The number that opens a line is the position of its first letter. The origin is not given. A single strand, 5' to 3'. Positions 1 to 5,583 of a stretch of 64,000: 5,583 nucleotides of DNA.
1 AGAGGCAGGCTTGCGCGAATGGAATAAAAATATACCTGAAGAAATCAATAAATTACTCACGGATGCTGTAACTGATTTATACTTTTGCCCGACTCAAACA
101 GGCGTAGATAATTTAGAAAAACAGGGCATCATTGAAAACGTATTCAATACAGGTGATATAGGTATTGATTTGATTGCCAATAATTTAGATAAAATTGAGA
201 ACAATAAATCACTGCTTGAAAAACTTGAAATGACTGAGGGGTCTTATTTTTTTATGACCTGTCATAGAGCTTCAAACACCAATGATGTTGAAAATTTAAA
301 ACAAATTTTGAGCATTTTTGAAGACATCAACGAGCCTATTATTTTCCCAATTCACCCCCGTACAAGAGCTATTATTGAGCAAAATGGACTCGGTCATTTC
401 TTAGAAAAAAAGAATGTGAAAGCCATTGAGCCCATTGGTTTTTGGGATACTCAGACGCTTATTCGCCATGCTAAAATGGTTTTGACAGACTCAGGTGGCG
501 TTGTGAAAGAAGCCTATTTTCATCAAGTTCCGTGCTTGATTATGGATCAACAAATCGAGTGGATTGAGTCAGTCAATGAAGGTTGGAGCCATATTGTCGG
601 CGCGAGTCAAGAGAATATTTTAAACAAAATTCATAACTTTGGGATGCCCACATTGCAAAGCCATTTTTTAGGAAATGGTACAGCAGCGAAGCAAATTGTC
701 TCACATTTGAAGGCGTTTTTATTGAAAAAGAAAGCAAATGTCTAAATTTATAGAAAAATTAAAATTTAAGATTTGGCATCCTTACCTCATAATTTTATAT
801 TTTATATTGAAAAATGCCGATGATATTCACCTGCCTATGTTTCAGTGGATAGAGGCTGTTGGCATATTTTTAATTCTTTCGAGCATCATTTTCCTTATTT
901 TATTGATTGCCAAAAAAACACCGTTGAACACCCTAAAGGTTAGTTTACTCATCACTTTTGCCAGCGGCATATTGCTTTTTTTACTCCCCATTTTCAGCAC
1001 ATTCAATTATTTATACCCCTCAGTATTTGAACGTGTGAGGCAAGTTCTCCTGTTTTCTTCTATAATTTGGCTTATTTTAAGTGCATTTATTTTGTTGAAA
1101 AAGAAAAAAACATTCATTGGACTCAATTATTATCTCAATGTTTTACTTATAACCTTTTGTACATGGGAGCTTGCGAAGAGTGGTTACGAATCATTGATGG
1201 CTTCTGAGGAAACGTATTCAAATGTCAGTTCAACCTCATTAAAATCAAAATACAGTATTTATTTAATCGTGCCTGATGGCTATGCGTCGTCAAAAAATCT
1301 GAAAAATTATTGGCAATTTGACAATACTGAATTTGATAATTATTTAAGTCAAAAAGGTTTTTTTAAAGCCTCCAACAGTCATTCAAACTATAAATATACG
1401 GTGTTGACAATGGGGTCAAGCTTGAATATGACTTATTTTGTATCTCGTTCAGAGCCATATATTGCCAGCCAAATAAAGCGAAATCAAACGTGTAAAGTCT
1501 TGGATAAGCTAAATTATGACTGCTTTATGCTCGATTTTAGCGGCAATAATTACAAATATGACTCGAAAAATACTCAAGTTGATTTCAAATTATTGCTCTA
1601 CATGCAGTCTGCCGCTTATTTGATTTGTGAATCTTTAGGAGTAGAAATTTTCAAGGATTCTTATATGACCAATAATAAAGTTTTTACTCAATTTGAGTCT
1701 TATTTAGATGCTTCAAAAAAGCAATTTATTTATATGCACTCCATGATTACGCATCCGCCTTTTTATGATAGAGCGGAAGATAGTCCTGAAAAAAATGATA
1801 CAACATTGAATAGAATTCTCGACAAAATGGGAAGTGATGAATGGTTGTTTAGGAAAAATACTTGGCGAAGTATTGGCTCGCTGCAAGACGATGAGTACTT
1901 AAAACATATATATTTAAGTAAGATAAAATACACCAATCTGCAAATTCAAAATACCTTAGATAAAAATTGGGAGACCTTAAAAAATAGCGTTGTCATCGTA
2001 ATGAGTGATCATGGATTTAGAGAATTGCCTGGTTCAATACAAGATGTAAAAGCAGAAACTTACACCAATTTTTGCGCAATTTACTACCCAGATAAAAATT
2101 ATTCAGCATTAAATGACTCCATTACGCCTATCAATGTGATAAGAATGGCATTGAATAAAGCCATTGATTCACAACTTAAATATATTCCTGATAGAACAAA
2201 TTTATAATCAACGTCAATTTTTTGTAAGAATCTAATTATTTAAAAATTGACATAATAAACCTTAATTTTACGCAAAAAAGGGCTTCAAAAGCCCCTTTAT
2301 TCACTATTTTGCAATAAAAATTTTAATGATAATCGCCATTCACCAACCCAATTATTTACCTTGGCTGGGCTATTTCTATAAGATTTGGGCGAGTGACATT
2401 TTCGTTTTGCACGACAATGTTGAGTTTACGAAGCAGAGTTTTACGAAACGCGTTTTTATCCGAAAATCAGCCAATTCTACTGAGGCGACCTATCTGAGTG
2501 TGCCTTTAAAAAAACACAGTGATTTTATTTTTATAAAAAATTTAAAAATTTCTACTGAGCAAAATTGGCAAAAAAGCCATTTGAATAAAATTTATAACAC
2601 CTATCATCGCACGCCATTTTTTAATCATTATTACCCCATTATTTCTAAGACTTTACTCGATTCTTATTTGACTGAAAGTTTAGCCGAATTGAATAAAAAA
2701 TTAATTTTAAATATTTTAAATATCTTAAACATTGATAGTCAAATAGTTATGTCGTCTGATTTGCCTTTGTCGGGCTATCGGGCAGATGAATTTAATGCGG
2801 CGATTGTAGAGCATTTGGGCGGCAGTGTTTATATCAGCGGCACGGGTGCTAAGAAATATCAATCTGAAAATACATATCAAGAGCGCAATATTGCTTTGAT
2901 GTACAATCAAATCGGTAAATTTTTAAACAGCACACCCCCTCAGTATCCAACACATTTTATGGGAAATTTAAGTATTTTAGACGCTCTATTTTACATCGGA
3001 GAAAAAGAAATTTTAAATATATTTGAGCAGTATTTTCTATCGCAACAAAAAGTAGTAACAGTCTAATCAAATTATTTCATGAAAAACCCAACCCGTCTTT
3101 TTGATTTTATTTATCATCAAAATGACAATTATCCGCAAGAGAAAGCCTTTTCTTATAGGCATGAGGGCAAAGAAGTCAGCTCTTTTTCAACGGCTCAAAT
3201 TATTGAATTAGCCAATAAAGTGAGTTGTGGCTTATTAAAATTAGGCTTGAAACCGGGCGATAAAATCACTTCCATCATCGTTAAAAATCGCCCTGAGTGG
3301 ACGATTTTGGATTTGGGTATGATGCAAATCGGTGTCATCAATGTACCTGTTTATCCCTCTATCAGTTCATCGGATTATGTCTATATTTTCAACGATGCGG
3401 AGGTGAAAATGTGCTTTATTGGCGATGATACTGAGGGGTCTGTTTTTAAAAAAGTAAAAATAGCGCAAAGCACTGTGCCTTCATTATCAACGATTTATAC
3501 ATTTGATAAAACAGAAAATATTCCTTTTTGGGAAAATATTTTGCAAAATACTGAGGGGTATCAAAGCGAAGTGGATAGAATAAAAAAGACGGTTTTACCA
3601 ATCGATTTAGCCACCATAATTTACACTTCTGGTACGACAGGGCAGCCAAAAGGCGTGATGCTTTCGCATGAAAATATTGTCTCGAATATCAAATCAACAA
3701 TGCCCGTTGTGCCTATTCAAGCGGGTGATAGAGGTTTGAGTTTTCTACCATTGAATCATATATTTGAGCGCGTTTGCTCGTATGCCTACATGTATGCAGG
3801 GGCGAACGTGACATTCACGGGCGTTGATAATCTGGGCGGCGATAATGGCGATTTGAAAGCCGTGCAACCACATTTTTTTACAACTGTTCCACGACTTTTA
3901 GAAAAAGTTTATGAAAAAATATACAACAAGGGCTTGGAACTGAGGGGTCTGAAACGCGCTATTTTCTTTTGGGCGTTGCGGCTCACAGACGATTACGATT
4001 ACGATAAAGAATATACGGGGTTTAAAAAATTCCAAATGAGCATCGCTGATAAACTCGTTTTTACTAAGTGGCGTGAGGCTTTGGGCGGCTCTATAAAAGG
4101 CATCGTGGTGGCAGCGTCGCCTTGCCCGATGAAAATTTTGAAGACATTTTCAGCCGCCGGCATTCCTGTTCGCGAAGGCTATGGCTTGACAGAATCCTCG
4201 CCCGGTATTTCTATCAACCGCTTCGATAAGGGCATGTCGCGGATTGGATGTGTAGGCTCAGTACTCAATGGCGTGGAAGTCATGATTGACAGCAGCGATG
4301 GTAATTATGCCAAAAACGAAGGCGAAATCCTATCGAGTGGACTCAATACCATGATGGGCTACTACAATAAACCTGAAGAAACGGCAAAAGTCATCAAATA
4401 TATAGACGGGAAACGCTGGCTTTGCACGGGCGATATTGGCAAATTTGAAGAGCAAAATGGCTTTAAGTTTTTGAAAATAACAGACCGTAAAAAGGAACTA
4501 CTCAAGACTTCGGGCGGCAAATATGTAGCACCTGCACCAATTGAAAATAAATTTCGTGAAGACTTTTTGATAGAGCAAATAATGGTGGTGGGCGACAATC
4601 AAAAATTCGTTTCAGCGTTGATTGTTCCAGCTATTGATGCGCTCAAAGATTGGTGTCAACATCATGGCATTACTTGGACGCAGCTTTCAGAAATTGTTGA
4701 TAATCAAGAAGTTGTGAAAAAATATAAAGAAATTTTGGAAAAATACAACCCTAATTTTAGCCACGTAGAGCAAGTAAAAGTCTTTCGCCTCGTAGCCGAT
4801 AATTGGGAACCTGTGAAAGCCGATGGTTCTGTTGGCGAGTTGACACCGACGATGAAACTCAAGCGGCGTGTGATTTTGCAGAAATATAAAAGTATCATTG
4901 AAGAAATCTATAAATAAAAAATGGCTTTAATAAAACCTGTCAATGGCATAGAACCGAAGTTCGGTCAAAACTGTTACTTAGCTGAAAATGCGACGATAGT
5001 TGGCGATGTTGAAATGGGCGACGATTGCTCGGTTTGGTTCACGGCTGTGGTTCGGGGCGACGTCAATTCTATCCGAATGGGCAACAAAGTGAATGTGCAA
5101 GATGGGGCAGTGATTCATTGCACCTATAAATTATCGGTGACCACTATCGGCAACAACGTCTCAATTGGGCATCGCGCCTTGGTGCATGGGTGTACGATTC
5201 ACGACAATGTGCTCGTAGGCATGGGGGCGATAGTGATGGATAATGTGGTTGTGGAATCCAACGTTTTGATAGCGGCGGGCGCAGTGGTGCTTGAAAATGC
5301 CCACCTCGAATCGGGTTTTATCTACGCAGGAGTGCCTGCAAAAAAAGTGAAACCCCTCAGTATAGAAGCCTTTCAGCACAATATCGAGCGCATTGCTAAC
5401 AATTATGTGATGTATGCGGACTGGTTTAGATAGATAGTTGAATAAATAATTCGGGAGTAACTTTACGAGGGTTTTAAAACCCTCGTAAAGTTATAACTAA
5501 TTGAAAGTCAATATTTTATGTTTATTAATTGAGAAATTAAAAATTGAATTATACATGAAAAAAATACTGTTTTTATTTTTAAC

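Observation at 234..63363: Hyper-abundant non-palindromic decamer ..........: about one copy per kb, on both strands, inside and outside genes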

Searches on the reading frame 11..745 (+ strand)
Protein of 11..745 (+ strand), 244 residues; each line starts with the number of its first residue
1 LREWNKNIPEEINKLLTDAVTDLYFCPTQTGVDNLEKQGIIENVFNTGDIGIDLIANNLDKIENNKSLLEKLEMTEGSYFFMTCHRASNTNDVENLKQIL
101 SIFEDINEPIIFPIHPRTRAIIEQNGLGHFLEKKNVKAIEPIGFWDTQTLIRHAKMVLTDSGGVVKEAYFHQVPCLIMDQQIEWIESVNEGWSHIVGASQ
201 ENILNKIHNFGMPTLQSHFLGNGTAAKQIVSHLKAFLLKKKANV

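Call 21: search_protein_families(library=pfam, proteins=[window:11-745:+], max_evalue=0.00001)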
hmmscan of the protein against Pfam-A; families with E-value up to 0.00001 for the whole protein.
window:11-745:+ (244 aa): 1 family
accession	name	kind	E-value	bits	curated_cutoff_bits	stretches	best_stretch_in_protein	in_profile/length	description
PF02350.25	Epimerase_2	-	3.4e-50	171.3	30.6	1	2-234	102-347/347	UDP-N-acetylglucosamine 2-epimerase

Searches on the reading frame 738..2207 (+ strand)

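Call 21: search_protein_families(library=pfam, proteins=[window:738-2207:+], max_evalue=0.00001)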
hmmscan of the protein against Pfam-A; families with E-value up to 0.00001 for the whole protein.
window:738-2207:+ (489 aa): 1 family
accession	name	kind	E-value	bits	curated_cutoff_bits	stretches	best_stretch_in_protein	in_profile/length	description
PF00884.28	Sulfatase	-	1.7e-09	37.8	25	1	245-427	104-243/301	Sulfatase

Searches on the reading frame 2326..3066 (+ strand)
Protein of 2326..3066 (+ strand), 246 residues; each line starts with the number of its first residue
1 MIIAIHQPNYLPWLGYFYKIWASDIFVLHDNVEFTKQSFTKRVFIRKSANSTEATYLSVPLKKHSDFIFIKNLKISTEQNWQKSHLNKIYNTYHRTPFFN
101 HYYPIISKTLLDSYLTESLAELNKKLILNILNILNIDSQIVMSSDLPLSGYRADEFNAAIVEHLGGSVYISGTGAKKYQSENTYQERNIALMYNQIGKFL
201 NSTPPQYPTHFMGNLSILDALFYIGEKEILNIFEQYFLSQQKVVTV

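Call 21: search_protein_families(library=pfam, proteins=[window:2326-3066:+], max_evalue=0.00001)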
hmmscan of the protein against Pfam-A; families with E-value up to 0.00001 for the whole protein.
window:2326-3066:+ (246 aa): 1 family
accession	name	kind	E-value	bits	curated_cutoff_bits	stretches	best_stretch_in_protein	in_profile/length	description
PF08889.16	WbqC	-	5.2e-54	183.8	21.3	1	7-229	1-216/218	WbqC-like protein family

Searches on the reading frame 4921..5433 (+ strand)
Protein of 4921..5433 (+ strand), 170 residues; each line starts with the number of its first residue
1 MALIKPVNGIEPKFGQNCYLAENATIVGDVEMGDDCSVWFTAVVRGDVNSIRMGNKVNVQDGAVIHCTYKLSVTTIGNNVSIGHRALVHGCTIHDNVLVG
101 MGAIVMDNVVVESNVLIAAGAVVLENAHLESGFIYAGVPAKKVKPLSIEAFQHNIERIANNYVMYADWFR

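Call 21: search_protein_families(library=pfam, proteins=[window:4921-5433:+], max_evalue=0.00001)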
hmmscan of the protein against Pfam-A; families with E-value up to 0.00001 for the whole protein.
window:4921-5433:+ (170 aa): 2 families
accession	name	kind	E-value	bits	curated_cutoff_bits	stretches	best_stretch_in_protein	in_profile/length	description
PF00132.30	Hexapep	-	4.5e-18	64.6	27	1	90-123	1-34/36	Bacterial transferase hexapeptide (six repeats)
PF25084.1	LbH_EIF2B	-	3.6e-09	37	54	1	51-132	16-102/105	EIF2B subunit epsilon LbH domain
